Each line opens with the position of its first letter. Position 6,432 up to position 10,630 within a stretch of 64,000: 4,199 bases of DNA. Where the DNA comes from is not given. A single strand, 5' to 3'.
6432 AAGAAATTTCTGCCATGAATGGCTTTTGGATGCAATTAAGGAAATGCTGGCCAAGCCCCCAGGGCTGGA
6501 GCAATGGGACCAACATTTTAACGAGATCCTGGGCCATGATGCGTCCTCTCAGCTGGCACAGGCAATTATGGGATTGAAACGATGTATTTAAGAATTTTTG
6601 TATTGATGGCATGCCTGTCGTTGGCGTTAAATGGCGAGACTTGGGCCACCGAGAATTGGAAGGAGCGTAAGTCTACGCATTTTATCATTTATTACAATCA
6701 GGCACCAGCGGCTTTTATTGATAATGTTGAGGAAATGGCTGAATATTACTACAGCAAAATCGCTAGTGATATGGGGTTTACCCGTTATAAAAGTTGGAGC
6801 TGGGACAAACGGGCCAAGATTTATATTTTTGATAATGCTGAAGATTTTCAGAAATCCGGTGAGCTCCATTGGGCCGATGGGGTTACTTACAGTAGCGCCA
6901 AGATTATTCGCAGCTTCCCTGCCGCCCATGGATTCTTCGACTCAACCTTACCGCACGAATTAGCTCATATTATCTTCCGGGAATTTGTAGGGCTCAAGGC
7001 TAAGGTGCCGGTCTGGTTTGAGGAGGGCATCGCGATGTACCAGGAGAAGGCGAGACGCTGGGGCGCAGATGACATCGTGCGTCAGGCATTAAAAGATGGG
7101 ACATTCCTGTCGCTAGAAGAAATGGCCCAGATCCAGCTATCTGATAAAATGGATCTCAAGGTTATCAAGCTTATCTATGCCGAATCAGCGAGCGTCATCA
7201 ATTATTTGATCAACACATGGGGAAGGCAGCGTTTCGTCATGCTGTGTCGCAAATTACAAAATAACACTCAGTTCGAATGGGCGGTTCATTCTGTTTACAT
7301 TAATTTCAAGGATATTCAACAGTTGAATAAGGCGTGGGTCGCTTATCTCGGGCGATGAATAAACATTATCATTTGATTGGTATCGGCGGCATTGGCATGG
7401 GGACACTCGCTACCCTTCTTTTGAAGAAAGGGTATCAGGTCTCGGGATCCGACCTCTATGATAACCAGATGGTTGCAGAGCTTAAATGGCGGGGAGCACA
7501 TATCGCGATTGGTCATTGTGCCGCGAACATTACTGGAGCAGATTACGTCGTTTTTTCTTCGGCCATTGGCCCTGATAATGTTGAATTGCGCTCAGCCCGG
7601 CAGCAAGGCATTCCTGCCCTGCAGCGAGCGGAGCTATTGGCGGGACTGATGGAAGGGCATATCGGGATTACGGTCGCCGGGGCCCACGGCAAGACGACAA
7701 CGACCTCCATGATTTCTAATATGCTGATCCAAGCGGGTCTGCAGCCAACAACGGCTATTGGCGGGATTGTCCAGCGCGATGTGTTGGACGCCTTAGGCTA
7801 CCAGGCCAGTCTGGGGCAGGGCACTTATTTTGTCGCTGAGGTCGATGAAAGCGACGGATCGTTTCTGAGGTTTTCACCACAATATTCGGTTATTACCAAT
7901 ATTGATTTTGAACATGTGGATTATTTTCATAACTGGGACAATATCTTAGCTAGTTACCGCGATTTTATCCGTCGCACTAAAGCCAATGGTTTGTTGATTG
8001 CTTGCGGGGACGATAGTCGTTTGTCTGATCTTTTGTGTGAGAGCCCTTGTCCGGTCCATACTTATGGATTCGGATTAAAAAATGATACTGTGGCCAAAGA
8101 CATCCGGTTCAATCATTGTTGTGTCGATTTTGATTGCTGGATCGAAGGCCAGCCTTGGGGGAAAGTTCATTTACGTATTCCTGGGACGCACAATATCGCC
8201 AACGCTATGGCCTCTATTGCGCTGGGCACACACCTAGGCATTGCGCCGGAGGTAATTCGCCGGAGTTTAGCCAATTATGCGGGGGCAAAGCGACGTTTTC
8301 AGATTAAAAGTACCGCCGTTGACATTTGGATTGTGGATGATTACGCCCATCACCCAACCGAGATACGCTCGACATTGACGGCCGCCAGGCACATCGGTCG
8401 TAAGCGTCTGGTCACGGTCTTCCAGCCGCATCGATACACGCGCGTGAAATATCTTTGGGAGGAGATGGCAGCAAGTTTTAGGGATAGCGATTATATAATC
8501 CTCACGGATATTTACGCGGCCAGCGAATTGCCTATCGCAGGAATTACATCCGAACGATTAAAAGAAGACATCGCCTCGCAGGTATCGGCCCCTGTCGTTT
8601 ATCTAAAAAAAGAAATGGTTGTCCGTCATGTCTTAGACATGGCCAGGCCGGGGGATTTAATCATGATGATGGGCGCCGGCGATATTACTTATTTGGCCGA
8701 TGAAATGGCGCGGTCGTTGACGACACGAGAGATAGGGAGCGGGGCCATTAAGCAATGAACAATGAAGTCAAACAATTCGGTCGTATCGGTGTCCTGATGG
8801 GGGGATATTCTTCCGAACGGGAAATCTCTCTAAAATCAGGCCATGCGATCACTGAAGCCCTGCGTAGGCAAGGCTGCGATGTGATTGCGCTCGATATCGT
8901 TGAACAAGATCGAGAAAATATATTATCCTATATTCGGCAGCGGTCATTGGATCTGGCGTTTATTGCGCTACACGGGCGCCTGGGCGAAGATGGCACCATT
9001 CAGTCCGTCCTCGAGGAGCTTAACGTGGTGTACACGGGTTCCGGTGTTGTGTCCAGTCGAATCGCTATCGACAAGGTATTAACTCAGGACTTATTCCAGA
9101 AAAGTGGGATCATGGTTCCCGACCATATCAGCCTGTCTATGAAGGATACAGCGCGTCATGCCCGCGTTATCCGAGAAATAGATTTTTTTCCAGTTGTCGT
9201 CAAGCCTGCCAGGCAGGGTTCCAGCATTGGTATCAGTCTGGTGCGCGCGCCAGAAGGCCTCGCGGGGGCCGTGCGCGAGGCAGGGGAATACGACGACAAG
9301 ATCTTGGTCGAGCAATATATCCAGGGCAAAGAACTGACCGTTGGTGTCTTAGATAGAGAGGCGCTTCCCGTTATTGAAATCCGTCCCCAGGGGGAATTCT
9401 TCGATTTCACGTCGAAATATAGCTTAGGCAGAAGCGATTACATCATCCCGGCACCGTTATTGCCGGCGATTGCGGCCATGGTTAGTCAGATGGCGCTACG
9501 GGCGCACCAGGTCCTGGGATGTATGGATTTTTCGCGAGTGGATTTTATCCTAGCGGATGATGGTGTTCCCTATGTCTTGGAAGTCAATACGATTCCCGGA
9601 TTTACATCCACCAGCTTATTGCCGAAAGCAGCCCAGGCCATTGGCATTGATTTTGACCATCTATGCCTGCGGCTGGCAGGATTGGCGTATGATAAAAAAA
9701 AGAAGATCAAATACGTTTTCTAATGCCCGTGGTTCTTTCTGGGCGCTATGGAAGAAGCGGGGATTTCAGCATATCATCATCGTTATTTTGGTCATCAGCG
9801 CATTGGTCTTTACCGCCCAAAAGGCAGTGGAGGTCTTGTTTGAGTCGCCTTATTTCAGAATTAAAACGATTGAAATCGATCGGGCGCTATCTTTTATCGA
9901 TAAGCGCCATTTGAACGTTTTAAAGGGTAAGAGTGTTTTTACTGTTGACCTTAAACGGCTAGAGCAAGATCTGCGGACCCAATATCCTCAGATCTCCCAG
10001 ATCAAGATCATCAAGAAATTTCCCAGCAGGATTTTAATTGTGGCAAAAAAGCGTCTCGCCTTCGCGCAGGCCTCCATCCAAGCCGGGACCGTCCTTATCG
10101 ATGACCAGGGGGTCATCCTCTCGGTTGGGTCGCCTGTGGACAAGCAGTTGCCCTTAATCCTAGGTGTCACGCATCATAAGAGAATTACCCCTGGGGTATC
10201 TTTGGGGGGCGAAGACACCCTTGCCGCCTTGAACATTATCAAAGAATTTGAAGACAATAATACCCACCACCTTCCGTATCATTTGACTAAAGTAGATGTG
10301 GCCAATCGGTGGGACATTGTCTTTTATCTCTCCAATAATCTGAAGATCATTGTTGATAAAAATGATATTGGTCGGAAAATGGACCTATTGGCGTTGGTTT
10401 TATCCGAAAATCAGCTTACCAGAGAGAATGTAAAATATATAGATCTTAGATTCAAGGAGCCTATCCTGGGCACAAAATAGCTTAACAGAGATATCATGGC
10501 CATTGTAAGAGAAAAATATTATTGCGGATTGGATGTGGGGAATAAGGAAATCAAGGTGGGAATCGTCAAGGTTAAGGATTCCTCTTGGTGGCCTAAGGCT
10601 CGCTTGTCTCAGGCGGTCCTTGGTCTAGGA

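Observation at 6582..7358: Secreted HExxH...E metallopeptidase-like gene translationally embedded in the dcw cluster between murG and murC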

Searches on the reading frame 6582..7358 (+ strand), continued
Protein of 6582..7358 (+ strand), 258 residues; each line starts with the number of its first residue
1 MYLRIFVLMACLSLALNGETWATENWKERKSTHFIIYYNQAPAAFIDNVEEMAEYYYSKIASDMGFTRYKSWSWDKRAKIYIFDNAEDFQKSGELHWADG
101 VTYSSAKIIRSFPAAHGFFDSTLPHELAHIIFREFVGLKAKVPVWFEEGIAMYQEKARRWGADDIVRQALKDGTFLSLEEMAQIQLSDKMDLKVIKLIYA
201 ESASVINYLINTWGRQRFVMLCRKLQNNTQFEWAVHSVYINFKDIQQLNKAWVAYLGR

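Call 75: search_protein_families(library=pfam, proteins=[L085:5001-5813:+, L169:5001-5822:+, L170:5001-5747:+, L169:5819-6301:+], max_evalue=0.001)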
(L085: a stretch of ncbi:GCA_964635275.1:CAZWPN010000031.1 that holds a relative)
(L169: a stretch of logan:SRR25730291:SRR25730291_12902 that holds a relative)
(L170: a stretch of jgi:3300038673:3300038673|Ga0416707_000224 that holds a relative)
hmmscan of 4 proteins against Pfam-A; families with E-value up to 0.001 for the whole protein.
L085:5001-5813:+ (270 aa): 1 family
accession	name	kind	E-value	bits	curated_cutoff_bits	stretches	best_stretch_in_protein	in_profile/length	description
PF13485.12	Peptidase_MA_2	-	3.6e-11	43.7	32.4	1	106-264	41-200/201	Peptidase MA superfamily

L169:5001-5822:+ (273 aa): 1 family
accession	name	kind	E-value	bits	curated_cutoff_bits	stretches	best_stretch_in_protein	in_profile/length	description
PF13485.12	Peptidase_MA_2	-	1.4e-21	77.7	32.4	1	85-267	21-200/201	Peptidase MA superfamily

L170:5001-5747:+ (248 aa): 1 family
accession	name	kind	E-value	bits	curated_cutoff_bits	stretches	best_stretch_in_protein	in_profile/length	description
PF13485.12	Peptidase_MA_2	-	1.7e-18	67.6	32.4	1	78-242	40-199/201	Peptidase MA superfamily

L169:5819-6301:+ (160 aa): 1 family
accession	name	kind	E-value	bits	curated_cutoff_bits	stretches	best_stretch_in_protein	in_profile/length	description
PF07963.17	N_methyl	-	0.00013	21.8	21.2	1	9-32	2-25/27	Prokaryotic N-terminal methylation motif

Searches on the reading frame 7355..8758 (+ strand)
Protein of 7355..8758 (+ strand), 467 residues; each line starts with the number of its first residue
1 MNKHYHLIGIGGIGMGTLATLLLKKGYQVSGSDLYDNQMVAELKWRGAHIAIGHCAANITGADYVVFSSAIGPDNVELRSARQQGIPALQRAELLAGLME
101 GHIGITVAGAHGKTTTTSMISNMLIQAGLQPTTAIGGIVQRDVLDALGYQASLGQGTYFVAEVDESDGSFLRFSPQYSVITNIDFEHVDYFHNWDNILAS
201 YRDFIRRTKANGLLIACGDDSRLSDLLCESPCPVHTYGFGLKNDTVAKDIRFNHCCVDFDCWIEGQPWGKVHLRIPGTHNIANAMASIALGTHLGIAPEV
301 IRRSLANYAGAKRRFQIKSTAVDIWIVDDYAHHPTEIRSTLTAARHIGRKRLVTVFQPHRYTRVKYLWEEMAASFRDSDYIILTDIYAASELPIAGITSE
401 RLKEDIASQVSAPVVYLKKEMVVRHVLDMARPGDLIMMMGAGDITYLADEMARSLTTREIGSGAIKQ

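Call 5: search_protein_families(library=pfam, proteins=[window:7355-8758:+], max_evalue=0.01)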
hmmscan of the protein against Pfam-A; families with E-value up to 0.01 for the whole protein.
window:7355-8758:+ (467 aa): 3 families
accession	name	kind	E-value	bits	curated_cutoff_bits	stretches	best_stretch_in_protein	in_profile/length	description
PF08245.18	Mur_ligase_M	-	2.1e-28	100.1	24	1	107-290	1-199/200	Mur ligase middle domain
PF01225.30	Mur_ligase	-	4.7e-24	85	21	1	4-101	1-93/95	Mur ligase family, catalytic domain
PF02875.26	Mur_ligase_C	-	8.6e-20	72.3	28.4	1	313-442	1-127/127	Mur ligase, glutamate ligase domain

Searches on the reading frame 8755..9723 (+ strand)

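Call 5: search_protein_families(library=pfam, proteins=[window:8755-9723:+], max_evalue=0.01)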
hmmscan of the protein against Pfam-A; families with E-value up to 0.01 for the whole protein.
window:8755-9723:+ (322 aa): 10 families
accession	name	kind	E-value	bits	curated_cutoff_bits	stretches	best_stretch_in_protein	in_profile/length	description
PF07478.18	Dala_Dala_lig_C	-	5.2e-56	189.8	24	1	113-306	1-201/204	D-ala D-ala ligase C-terminus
PF01820.27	Dala_Dala_lig_N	-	1.1e-20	74.8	34.6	2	62-96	87-121/121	D-ala D-ala ligase N-terminus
PF02655.19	ATP-grasp_3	-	2.4e-08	34.7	23.2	1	106-279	3-155/160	ATP-grasp domain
PF08443.16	RimK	-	4.2e-08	33.4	21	1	105-287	2-173/188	RimK-like ATP-grasp domain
PF13535.11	ATP-grasp_4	-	3.4e-07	30.5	27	1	145-279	3-150/160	ATP-grasp domain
PF02786.22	CPSase_L_D2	-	8e-07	29.2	19.8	1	106-279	1-178/211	Carbamoyl-phosphate synthase L chain, ATP binding domain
PF14397.11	ATPgrasp_ST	-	1.6e-06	28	31.4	0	243-285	218-260/278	Sugar-transfer associated ATP-grasp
PF02222.28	ATP-grasp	-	2.7e-05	24.3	27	1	113-198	2-86/179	ATP-grasp domain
PF01071.24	GARS_A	-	0.0021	18.3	27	1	106-199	2-99/194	Phosphoribosylglycinamide synthetase, ATP-grasp (A) domain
PF03133.20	TTL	-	0.0039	16.9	20.1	0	243-287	221-265/292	Tubulin-tyrosine ligase family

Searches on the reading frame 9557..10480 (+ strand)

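Call 5: search_protein_families(library=pfam, proteins=[window:9557-10480:+], max_evalue=0.01)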
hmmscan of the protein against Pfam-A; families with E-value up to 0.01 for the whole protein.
window:9557-10480:+ (307 aa): 2 families
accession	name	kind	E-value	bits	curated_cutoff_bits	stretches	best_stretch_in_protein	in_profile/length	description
PF03799.20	FtsQ_DivIB_C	-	1e-09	39.7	21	1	177-298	7-114/114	Cell division protein FtsQ/DivIB, C-terminal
PF08478.15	POTRA_1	-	3.2e-05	24.6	23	1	117-161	21-64/69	POTRA domain, FtsQ-type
